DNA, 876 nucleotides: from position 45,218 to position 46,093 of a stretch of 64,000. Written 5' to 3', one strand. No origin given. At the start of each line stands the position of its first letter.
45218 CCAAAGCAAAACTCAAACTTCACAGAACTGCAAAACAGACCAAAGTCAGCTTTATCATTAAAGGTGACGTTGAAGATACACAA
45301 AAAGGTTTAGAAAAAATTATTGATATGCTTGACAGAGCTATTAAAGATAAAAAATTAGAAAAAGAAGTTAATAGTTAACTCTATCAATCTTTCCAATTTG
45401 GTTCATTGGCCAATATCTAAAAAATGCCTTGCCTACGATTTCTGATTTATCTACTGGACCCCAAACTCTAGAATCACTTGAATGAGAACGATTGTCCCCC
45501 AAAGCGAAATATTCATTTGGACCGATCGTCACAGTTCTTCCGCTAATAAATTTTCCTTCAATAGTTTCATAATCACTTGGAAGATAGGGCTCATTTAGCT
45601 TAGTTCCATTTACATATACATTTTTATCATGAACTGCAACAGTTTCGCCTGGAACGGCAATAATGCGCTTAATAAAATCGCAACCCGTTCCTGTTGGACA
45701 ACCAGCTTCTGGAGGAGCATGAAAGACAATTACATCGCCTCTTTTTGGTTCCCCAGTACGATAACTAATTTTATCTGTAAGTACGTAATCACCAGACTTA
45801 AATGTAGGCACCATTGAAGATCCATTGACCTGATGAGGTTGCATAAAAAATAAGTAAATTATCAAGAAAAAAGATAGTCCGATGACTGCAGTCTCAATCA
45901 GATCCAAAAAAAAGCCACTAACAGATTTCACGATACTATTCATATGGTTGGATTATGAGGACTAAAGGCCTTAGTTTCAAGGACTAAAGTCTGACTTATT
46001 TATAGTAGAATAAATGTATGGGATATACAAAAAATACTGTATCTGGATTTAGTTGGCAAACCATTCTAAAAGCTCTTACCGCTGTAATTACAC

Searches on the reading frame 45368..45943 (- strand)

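Call 47: search_protein_families(library=pfam, proteins=[window:45368-45943:-], max_evalue=0.001)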
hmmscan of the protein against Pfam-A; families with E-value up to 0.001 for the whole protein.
window:45368-45943:- (191 aa): 2 families
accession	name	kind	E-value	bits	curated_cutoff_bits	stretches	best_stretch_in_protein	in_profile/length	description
PF10502.14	Peptidase_S26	-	9.4e-50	169.3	22.9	1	14-178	3-168/168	Signal peptidase, peptidase S26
PF00717.28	Peptidase_S24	-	0.00045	20.4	23.3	1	38-76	39-73/116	Peptidase S24-like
